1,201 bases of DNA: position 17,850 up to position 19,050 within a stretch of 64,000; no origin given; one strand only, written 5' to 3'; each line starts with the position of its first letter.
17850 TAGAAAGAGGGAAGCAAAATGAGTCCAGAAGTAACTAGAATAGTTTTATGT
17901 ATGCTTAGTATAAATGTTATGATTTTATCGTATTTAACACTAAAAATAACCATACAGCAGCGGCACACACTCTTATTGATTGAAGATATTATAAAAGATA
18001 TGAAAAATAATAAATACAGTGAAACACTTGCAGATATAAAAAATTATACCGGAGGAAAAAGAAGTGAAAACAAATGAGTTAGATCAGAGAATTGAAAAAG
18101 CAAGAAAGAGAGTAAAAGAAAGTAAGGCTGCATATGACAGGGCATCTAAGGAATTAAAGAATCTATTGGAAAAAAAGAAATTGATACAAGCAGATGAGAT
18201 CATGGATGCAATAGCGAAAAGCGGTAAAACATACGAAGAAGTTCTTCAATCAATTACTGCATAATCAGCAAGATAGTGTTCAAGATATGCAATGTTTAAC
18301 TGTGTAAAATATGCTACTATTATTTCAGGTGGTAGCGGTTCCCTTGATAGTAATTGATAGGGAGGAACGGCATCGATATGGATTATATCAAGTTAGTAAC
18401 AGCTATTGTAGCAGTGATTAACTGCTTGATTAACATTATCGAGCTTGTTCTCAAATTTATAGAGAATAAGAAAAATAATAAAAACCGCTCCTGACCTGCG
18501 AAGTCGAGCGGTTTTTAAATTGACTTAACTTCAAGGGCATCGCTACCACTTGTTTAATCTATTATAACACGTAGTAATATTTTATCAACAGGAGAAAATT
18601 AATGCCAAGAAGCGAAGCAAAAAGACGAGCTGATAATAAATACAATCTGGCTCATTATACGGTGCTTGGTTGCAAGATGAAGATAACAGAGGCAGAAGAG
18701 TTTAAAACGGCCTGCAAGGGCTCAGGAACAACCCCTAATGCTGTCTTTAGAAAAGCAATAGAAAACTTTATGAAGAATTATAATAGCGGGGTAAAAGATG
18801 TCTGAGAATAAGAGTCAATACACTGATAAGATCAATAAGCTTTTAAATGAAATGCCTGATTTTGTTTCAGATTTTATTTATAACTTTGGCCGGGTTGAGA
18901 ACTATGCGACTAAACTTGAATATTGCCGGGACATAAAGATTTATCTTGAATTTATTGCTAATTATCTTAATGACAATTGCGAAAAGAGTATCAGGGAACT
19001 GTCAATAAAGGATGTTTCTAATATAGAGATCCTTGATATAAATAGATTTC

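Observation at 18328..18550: Two diverged, oppositely oriented copies of a ~220-bp cassette with 16-bp terminal inverted repeats, each encoding a 36-38-aa hydrophobic peptide and an intrinsic terminator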

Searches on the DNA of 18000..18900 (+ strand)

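Call 5: search_rna_families(source=window, start=18000, end=18900, threshold=evalue, max_evalue=10, show_alignments=3)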
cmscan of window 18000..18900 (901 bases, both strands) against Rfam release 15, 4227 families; matches with E-value up to 10: 8.
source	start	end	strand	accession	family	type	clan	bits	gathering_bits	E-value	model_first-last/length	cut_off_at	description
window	18765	18831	+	RF01599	plasmodium_snoR24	Gene; snRNA; snoRNA; CD-box;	-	26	55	0.79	1-82/82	no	small nucleolar RNA snoR24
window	18475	18638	-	RF01859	Phe_leader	Cis-reg; leader;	-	19.5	55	1.8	1-125/125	no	Phenylalanine leader peptide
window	18443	18521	+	RF02495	ohsC_RNA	Gene; antitoxin;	-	18.1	50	7.2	1-77/77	no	Oppression of Hydrophobic ORF by sRNA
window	18560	18604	+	RF02980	freshwater-2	Cis-reg;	-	17.7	49.9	5.5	1-84/84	no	freshwater-2 RNA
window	18823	18883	+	RF00580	SNORD91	Gene; snRNA; snoRNA; CD-box;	-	16.8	51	8.7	1-95/95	no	Small nucleolar RNA SNORD91 family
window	18793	18863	+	RF01641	ceN53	Gene; snRNA; snoRNA; CD-box;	-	15.8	50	4.8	1-74/74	no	Caenorhabditis snoRNA ceN53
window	18572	18661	-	RF01575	DdR7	Gene; snRNA; snoRNA; CD-box;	-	14.9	80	6.2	1-98/98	no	Dictyostelium snoRNA Dd7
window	18482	18688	-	RF02503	Atu_C9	Gene; sRNA;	-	14.3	40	0.25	1-192/192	no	Rhizobiales sRNA Atu_C9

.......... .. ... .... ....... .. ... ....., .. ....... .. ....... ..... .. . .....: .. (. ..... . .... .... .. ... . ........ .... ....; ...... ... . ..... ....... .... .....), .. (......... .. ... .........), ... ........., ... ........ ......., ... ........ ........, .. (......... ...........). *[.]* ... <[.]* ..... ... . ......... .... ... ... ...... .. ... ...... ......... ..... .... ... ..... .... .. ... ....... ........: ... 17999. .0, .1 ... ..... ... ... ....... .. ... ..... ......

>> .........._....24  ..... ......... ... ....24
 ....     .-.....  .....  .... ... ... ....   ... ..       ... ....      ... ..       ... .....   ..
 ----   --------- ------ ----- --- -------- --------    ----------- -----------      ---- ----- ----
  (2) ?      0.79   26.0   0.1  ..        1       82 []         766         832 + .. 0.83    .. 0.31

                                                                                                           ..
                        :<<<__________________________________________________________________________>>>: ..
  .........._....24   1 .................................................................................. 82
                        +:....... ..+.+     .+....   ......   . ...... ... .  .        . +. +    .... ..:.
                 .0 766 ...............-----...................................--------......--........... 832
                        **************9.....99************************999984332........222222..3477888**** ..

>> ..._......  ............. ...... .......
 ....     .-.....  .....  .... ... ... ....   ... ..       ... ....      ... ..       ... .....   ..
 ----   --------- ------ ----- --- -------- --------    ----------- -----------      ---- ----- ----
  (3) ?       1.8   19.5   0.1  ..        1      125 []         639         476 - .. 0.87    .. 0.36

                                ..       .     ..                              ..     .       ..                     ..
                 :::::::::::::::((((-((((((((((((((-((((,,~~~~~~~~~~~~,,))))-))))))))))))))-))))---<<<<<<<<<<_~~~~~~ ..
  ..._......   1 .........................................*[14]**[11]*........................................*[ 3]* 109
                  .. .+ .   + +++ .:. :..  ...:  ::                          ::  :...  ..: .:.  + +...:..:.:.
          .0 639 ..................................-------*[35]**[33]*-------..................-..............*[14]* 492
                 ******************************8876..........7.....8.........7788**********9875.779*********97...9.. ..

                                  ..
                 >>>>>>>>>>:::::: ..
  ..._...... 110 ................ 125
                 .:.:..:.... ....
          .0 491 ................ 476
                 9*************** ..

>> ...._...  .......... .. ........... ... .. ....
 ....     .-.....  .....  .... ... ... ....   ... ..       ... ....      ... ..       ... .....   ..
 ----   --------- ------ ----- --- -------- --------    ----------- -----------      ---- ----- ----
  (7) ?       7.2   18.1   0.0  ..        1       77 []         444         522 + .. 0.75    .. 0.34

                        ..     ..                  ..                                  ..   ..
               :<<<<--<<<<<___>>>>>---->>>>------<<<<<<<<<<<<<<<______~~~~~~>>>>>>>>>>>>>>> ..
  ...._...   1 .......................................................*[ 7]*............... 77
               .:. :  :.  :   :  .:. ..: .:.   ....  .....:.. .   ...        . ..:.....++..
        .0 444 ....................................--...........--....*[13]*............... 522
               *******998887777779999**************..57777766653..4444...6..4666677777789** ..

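Call 15: search_dna_similar(query=window:18300-18580:+, collection=phages, mode=distant, max_evalue=0.01, max_rows=40)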
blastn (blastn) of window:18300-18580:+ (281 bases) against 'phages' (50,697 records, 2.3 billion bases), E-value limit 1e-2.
No match.

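Call 65: build_rna_model(alignment_id=A2, structure=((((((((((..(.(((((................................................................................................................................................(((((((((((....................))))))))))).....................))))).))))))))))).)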
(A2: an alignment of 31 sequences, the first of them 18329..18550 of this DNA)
Model R1 built from alignment A2 (31 sequences, 244 columns); structure: as given.
model positions 206; base pairs 27; branch points 0; effective number of sequences 2.96; information 0.59 bits per position. Calibrated on 0.2 Mb of random sequence (short: E-values are rough).
structure used (alignment columns):
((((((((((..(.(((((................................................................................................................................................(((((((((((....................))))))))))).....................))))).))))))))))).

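Call 66: search_with_rna_model(model_id=R1, sources=[window, L001, L003, L015, L019, L020, L021, L025, L031, L032, L033, L034, L035, L036, L038, L039, L040, L041, L043, L044, L046, L048, L050, L052, L055, L057, L059, L061, L066, L069, L075, L076, L077, L078, L079, L080, L081, L083], make_alignment=true, max_evalue=0.001)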
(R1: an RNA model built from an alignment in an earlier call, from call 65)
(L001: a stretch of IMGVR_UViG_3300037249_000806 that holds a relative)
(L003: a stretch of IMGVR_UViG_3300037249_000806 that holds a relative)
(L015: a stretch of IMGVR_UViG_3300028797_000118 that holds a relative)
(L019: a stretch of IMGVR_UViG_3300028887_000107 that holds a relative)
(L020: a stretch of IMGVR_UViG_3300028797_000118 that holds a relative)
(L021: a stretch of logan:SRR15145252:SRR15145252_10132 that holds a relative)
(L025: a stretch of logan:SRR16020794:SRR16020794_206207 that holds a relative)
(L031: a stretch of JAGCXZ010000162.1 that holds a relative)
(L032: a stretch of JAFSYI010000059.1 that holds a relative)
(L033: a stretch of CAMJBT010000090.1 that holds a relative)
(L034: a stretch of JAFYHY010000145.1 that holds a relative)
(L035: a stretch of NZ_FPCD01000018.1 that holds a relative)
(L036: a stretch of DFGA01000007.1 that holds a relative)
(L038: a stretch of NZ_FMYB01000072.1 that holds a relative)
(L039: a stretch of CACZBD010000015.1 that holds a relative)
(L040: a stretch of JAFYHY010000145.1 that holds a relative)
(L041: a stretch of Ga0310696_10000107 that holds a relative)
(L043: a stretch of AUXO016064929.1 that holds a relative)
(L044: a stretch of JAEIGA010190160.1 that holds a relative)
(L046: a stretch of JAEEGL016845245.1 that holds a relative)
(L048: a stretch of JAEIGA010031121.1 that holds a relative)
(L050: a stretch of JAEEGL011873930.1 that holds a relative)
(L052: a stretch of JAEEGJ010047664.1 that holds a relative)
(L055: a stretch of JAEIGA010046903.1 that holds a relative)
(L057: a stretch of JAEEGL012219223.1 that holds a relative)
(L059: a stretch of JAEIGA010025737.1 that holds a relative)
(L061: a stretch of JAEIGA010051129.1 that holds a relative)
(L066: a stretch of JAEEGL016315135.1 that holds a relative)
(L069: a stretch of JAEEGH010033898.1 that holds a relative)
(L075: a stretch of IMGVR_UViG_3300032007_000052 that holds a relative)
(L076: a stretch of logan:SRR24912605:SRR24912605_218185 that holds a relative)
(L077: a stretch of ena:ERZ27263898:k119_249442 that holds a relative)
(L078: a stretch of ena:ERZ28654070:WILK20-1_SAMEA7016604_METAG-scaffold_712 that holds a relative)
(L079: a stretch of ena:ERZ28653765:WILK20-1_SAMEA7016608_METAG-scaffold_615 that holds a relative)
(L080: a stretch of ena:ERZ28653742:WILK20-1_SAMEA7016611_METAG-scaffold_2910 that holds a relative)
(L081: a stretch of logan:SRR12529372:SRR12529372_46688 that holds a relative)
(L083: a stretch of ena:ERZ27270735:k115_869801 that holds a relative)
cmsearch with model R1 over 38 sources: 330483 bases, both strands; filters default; matches with E-value up to 0.001: 77.
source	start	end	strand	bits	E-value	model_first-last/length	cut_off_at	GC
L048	1992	2195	-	188.4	2.3e-39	1-206/206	no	0.42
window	35664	35873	-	188.2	2.5e-39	1-206/206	no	0.37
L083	4028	4231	+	183.3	2.9e-38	1-206/206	no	0.35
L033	6446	6652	+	182.9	3.7e-38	1-206/206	no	0.41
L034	5978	6189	+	182.2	5.2e-38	1-206/206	no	0.37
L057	1698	1900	+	181.8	6.4e-38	1-206/206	no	0.4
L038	3358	3563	+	179.5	2e-37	1-206/206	no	0.37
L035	3366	3581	-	179.3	2.2e-37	1-206/206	no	0.37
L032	7750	7961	+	179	2.7e-37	1-206/206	no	0.37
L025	2992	3206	+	178.4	3.6e-37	1-206/206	no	0.35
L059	4039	4240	+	178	4.3e-37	1-206/206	no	0.41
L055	1083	1283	-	177.8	4.7e-37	1-206/206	no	0.4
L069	6247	6449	+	177.8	4.9e-37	1-206/206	no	0.36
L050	449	651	+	177.4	5.8e-37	1-206/206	no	0.4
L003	5754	5967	+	176.2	1.1e-36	1-206/206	no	0.37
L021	5953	6167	+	175.7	1.4e-36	1-206/206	no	0.34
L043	1514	1715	+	173.2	4.9e-36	1-206/206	no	0.39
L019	6546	6753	-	172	9e-36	1-206/206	no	0.36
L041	4347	4554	+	172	9e-36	1-206/206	no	0.36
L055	720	924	-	171.7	1.1e-35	1-206/206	no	0.39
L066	6843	7042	+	169.7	3e-35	1-206/206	no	0.41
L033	3677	3879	+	168.8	4.6e-35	1-206/206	no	0.39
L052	228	436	+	168.7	4.8e-35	1-206/206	no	0.41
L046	6578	6787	+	168.6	5.2e-35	1-206/206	no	0.38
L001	8136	8356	-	167.6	8.5e-35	1-206/206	no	0.39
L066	2276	2472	+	166.7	1.3e-34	1-206/206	no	0.4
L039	6668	6874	+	164.8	3.6e-34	1-206/206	no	0.4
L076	1374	1575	+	164.3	4.5e-34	1-206/206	no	0.37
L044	2024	2231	+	163.8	5.8e-34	1-206/206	no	0.39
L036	3790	3997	+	162.5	1.1e-33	1-206/206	no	0.42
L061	1980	2187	-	159.7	4.6e-33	1-206/206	no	0.37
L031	2951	3158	+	157.7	1.3e-32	1-206/206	no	0.44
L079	4960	5165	+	148.1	1.7e-30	1-206/206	no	0.36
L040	4598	4821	-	147.5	2.3e-30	1-206/206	no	0.39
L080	2037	2246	+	144.8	8.8e-30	1-206/206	no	0.36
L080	2981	3189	-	143.2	2e-29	1-206/206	no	0.43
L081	2409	2619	+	143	2.1e-29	1-206/206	no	0.39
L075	805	1002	+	136.7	5.3e-28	1-206/206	no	0.38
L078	4959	5158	+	109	6.6e-22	1-206/206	no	0.37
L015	1840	2028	+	96.3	4e-19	1-206/206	no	0.4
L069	3167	3287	+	67.5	8.7e-13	65-189/206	no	0.36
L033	3404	3587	+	52.7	1.6e-09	1-206/206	no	0.37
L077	143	280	+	47.3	2.4e-08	45-189/206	no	0.36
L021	5953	6167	-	44.9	8.1e-08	1-206/206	no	0.34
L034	5978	6189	-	44.6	9.5e-08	1-206/206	no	0.37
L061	1980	2187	+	42.5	2.7e-07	1-206/206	no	0.37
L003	5754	5967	-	42.5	2.7e-07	1-206/206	no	0.37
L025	2992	3206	-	41.9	3.8e-07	1-206/206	no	0.35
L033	6446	6652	-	41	5.8e-07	1-206/206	no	0.41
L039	6668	6874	-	40.6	7.3e-07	1-206/206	no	0.4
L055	1083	1283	+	40.2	8.9e-07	1-206/206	no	0.4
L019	6546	6753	+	38.7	1.9e-06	1-206/206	no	0.36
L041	4347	4554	-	38.7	1.9e-06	1-206/206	no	0.36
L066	2276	2472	-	37.5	3.4e-06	1-206/206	no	0.4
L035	3741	3831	-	36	7.4e-06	101-189/206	no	0.29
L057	1698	1900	-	35.9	7.6e-06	1-206/206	no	0.4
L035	3366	3581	+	35.7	8.6e-06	1-206/206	no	0.37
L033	3677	3879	-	35.3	1e-05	1-206/206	no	0.39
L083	4028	4231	-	35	1.2e-05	1-206/206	no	0.35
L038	3358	3563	-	34.8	1.3e-05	1-206/206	no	0.37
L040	4598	4821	+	34.5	1.6e-05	1-206/206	no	0.39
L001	8136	8356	+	34.4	1.7e-05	1-206/206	no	0.39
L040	4198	4339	+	34.3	1.7e-05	51-189/206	no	0.32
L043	1514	1715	-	33.3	2.9e-05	1-206/206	no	0.39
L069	6247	6449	-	33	3.3e-05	1-206/206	no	0.36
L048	1992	2195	+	32.3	4.7e-05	1-206/206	no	0.42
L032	7750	7961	-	32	5.7e-05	1-206/206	no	0.37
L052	228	436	-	31.4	7.5e-05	1-206/206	no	0.41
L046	6578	6787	-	31.4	7.6e-05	1-206/206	no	0.38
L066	6843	7042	-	31.1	8.9e-05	1-206/206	no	0.41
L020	1181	1332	+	29.2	0.00023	1-188/206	3'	0.45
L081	2409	2619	-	26.4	0.00092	1-206/206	no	0.39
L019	5145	5219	+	26.3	0.00098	109-189/206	no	0.31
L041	5881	5955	-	26.3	0.00098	109-189/206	no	0.31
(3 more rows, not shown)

Alignment A4: 77 matches aligned to the model, 373 columns, each read 5' to 3' on its own strand. Consensus structure (alignment columns), stored with it:
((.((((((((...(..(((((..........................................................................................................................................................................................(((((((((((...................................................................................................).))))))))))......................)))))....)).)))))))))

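Call 67: search_with_rna_model(model_id=R1, sources=[window, L001, L003, L019, L021, L025, L031, L032, L033, L034, L035, L036, L038, L039, L040, L043, L044, L046, L048, L050, L052, L055, L057, L059, L061, L066, L069, L075, L076, L079, L080, L081, L083], make_alignment=true, max_evalue=1e-25)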
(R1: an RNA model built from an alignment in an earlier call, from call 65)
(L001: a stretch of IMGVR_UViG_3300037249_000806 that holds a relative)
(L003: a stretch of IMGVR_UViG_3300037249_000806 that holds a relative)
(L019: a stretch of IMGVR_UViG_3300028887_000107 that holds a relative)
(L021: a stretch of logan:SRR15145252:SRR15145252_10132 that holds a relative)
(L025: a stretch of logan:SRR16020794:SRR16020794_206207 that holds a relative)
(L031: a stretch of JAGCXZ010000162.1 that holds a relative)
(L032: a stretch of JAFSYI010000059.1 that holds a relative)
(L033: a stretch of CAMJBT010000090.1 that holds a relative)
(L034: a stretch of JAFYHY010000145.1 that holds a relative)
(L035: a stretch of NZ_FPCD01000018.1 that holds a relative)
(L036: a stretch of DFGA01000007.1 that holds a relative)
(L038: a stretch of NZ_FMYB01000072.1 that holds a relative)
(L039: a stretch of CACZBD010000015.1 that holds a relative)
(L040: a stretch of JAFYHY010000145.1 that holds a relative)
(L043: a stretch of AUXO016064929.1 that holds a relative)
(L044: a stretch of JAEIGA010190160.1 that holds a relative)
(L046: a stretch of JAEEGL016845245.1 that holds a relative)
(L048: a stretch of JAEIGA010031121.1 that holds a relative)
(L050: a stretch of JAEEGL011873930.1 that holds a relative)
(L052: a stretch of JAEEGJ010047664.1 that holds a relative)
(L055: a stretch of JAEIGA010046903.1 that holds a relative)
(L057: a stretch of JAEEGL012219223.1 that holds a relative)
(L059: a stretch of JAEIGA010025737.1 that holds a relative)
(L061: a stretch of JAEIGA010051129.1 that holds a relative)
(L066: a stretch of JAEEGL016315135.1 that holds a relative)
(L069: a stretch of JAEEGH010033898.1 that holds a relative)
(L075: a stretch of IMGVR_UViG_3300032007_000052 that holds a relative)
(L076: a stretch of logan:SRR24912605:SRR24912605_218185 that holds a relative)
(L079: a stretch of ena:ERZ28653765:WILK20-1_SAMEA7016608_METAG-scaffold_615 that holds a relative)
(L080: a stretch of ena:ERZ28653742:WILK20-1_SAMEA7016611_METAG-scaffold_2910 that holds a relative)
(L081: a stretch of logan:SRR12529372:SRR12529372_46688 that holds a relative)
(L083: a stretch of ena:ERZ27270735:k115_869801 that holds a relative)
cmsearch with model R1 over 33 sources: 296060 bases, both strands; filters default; matches with E-value up to 1e-25: 38.
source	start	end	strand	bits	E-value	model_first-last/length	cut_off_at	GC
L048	1992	2195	-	188.4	2.1e-39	1-206/206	no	0.42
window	35664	35873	-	188.2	2.2e-39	1-206/206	no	0.37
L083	4028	4231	+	183.3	2.6e-38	1-206/206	no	0.35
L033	6446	6652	+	182.9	3.4e-38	1-206/206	no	0.41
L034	5978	6189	+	182.2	4.7e-38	1-206/206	no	0.37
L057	1698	1900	+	181.8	5.8e-38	1-206/206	no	0.4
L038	3358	3563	+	179.5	1.8e-37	1-206/206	no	0.37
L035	3366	3581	-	179.3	2e-37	1-206/206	no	0.37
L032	7750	7961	+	179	2.4e-37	1-206/206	no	0.37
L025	2992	3206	+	178.4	3.2e-37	1-206/206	no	0.35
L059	4039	4240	+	178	3.9e-37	1-206/206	no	0.41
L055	1083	1283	-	177.8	4.2e-37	1-206/206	no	0.4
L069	6247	6449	+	177.8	4.4e-37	1-206/206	no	0.36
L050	449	651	+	177.4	5.2e-37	1-206/206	no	0.4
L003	5754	5967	+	176.2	9.8e-37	1-206/206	no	0.37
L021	5953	6167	+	175.7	1.3e-36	1-206/206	no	0.34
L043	1514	1715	+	173.2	4.4e-36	1-206/206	no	0.39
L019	6546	6753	-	172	8.1e-36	1-206/206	no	0.36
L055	720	924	-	171.7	9.4e-36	1-206/206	no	0.39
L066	6843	7042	+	169.7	2.7e-35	1-206/206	no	0.41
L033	3677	3879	+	168.8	4.1e-35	1-206/206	no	0.39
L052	228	436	+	168.7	4.3e-35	1-206/206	no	0.41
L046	6578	6787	+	168.6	4.6e-35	1-206/206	no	0.38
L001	8136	8356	-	167.6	7.6e-35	1-206/206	no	0.39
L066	2276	2472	+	166.7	1.2e-34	1-206/206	no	0.4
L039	6668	6874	+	164.8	3.2e-34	1-206/206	no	0.4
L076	1374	1575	+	164.3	4e-34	1-206/206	no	0.37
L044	2024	2231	+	163.8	5.2e-34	1-206/206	no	0.39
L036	3790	3997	+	162.5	1e-33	1-206/206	no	0.42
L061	1980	2187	-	159.7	4.2e-33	1-206/206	no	0.37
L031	2951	3158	+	157.7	1.1e-32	1-206/206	no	0.44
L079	4960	5165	+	148.1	1.5e-30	1-206/206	no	0.36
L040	4598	4821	-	147.5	2e-30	1-206/206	no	0.39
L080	2037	2246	+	144.8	7.9e-30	1-206/206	no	0.36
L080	2981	3189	-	143.2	1.8e-29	1-206/206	no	0.43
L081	2409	2619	+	143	1.9e-29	1-206/206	no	0.39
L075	805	1002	+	136.7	4.8e-28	1-206/206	no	0.38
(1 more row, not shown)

Alignment A5: 38 matches aligned to the model, 250 columns, each read 5' to 3' on its own strand. Consensus structure (alignment columns), stored with it:
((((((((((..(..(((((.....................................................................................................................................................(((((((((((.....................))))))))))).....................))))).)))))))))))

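Call 95: search_dna_similar(query=window:18300-18580:+, collection=plasmids, mode=distant, max_evalue=0.001, max_rows=20)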
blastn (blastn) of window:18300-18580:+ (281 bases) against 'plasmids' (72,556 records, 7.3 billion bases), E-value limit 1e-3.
No match.

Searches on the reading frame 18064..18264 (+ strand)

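Call 23: search_protein_families(library=pfam, proteins=[window:18064-18264:+], max_evalue=0.01)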
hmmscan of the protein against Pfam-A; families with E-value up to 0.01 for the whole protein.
window:18064-18264:+ (66 aa): 1 family
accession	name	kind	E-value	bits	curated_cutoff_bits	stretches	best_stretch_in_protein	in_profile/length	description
PF10456.14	BAR_3_WASP_bdg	-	0.0067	16.3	24.9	1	12-64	66-121/236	WASP-binding domain of Sorting nexin protein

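Call 122: search_protein_families(library=phrogs, proteins=[window:18064-18264:+], max_evalue=0.001)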
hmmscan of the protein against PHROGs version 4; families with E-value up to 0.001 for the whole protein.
window:18064-18264:+ (66 aa): 0 families
